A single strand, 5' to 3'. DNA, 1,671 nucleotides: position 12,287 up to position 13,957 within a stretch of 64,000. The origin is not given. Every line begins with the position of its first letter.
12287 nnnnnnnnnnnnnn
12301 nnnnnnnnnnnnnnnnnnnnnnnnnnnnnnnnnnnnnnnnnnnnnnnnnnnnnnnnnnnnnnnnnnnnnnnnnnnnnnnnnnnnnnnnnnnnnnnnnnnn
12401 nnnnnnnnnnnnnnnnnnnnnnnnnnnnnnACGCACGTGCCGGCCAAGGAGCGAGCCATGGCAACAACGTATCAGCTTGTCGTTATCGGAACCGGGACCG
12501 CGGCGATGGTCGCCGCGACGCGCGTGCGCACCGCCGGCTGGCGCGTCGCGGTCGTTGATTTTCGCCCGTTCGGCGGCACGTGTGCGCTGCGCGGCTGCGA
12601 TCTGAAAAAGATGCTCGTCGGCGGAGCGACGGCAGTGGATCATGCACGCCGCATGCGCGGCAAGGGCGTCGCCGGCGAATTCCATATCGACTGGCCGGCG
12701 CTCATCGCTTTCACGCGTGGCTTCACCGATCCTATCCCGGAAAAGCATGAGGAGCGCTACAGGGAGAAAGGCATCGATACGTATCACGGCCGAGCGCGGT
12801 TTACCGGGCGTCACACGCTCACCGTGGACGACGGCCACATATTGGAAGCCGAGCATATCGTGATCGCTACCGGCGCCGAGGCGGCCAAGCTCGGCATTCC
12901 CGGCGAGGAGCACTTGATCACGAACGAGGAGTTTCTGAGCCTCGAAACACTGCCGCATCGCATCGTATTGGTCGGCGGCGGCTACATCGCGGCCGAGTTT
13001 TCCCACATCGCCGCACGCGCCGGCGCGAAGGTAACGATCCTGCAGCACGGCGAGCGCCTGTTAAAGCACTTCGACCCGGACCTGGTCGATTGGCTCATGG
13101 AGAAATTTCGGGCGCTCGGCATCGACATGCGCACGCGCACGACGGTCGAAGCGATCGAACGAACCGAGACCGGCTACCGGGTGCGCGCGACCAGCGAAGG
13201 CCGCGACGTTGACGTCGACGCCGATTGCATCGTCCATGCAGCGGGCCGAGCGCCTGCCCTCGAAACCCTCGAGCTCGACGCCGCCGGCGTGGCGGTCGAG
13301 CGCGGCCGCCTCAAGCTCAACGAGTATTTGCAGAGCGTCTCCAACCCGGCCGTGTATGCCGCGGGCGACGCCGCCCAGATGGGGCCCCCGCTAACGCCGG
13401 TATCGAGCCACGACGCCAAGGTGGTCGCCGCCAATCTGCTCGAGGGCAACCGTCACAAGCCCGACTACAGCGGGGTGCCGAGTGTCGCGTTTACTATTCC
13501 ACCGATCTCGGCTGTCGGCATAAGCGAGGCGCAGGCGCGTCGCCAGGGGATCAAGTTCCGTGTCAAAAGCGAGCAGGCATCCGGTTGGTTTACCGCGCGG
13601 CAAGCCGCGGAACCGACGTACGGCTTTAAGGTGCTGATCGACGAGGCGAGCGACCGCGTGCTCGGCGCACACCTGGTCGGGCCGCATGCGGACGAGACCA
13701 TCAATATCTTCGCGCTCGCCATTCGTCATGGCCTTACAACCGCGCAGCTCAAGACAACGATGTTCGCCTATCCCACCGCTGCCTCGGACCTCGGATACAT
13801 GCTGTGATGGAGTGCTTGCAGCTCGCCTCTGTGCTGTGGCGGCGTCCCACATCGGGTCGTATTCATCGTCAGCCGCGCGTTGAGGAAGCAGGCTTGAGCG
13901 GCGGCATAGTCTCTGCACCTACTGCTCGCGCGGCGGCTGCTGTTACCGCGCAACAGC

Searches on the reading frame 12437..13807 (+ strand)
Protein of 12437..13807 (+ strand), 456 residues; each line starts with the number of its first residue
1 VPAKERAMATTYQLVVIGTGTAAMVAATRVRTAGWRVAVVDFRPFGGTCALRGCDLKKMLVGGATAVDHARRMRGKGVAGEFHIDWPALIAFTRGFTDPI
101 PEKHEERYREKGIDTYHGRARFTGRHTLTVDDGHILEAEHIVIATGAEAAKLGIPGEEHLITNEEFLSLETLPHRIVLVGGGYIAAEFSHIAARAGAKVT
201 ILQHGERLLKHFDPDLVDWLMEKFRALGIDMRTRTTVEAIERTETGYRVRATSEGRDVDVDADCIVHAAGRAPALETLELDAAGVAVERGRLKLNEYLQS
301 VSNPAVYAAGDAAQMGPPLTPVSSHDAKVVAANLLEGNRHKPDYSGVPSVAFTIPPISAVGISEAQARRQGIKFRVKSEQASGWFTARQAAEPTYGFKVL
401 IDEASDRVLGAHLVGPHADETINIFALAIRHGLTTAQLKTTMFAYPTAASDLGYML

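Call 32: search_protein_families(library=ncbifam, proteins=[window:12437-13807:+], max_evalue=0.00001)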
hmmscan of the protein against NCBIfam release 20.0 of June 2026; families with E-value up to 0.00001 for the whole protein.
window:12437-13807:+ (456 aa): 46 families (the best 25 are shown)
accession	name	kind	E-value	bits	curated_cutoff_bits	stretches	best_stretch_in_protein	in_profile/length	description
TIGR02053.1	MerA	equivalog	1.5e-93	314.4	454.45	1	12-452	1-446/465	mercury(II) reductase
NF004776.0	PRK06116.1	equivalog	5.2e-93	312.5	480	1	8-452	1-446/450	glutathione-disulfide reductase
TIGR01424.1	gluta_reduc_2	equivalog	4.9e-85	285.8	606.05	1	12-455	3-445/446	glutathione-disulfide reductase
TIGR01350.1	lipoamide_DH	equivalog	6e-84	282.4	408.8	1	12-449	2-444/461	dihydrolipoyl dehydrogenase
NF004991.0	PRK06370.1-3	subfamily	2.4e-80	270.5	620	1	9-450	33-478/509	FAD-containing oxidoreductase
NF005884.0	PRK07846.1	equivalog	2.3e-77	260.6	501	1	10-441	2-432/454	mycothione reductase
NF004992.0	PRK06370.1-4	equivalog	3.5e-73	246.6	629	1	9-449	2-445/459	FAD-containing oxidoreductase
TIGR01421.1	gluta_reduc_1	equivalog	1.2e-71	242.2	556.15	1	11-452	2-446/450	glutathione-disulfide reductase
NF004943.0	PRK06292.2-1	equivalog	3.4e-71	240.4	432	1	10-450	2-446/456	dihydrolipoyl dehydrogenase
NF004947.0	PRK06292.2-5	equivalog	3e-69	234.1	592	1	11-447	3-446/474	dihydrolipoyl dehydrogenase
TIGR03452.1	mycothione_red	equivalog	3.7e-69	233.7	635.65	1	11-441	2-433/452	mycothione reductase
NF003585.0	PRK05249.1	equivalog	1.3e-62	211.9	465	1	9-449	4-447/464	Si-specific NAD(P)(+) transhydrogenase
NF040477.1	chlor_oxi_RclA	equivalog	4.3e-62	210.2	740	1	10-450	2-431/441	reactive chlorine resistance oxidoreductase RclA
NF004939.0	PRK06292.1-1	equivalog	1.5e-59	202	435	1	10-447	4-446/476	dihydrolipoyl dehydrogenase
NF005572.0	PRK07251.1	equivalog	1.6e-59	201.8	537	1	10-452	2-432/438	FAD-containing oxidoreductase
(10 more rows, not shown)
